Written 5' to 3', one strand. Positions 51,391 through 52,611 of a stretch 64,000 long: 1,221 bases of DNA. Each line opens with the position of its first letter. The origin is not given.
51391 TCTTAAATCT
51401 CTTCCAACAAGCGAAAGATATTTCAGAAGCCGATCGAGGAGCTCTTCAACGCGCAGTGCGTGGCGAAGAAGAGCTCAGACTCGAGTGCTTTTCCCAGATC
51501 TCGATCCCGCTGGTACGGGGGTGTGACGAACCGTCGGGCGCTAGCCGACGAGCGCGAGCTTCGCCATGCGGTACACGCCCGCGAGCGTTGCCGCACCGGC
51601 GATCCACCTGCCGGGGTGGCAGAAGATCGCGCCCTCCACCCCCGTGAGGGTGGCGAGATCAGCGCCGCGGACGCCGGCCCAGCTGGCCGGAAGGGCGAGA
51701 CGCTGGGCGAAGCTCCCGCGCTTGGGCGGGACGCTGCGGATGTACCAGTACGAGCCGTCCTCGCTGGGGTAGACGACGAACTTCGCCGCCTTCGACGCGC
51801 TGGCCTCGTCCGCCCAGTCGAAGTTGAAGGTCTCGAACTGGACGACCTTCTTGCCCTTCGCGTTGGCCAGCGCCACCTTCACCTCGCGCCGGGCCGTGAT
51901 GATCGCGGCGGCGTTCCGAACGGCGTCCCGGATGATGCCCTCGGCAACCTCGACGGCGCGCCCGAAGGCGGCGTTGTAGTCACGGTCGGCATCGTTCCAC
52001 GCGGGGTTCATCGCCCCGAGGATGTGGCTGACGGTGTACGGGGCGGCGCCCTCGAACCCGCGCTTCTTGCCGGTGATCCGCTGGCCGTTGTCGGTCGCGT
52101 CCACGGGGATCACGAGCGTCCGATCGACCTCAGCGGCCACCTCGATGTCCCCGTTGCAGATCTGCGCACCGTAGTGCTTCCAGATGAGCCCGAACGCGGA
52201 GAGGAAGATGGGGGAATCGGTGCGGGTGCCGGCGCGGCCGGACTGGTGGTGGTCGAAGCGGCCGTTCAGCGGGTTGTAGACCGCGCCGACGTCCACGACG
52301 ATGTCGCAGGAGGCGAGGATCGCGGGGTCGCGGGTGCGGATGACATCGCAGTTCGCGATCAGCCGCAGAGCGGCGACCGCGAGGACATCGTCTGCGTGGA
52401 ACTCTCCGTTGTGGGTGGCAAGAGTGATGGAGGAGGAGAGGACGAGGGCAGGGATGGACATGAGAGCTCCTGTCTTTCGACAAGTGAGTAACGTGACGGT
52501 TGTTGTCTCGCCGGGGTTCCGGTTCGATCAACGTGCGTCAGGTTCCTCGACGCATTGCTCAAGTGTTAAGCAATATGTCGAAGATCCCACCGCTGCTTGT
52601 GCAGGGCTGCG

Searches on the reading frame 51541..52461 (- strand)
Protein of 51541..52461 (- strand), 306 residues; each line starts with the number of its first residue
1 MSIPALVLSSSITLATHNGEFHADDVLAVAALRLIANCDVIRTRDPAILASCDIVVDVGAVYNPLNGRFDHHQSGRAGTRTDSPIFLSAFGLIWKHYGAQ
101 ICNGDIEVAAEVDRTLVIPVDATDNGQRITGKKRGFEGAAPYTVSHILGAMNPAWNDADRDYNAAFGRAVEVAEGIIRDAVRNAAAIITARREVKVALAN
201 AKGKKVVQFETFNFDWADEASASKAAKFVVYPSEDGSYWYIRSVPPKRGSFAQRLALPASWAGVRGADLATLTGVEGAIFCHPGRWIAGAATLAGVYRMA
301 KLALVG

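Call 9: search_protein_families(library=pfam, proteins=[window:51541-52461:-], max_evalue=0.01)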
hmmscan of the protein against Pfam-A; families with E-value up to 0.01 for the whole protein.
window:51541-52461:- (306 aa): 1 family
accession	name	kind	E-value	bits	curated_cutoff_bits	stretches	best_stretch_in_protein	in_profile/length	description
PF03690.18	MYG1_exonuc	-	1.7e-72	245.2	22.1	1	14-304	2-318/318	Uncharacterised protein family (UPF0160)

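Call 59: find_homologous_proteins(query=window:51541-52458:-)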
Query window:51541-52458:- (305 aa): 501 proteins with E <= 0.001 among 8000 candidates; the best 120 are listed.
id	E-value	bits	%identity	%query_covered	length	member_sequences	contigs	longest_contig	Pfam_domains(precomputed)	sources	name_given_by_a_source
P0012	1.3e-197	673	99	100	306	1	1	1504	PF03690.19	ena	-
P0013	1.4e-156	539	77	99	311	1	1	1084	PF03690.19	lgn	-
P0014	3.3e-102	360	57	99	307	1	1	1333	PF03690.19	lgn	-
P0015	1.6e-93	332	56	97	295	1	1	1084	PF03690.19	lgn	-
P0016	1.6e-72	263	52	83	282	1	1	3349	PF03690.19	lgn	-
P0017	8.9e-71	257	46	97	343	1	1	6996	PF03690.19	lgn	-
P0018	6.1e-70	254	45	93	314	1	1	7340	PF03690.19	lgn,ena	-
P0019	1.9e-69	252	49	91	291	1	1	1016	PF03690.19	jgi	-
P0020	5.0e-69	251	42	96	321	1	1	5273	PF03690.19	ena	-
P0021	7.8e-68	247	42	96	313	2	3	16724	PF03690.19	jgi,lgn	-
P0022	8.6e-68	247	45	96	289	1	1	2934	PF03690.19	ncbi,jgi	jgi:uncharacterized UPF0160 family protein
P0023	2.4e-67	246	43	95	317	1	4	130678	PF03690.19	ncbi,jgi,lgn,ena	jgi:uncharacterized UPF0160 family protein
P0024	2.7e-67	245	44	95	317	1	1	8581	PF03690.19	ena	-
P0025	1.4e-66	243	44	96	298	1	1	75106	PF03690.19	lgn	-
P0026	1.6e-66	243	44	96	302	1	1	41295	PF03690.19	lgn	-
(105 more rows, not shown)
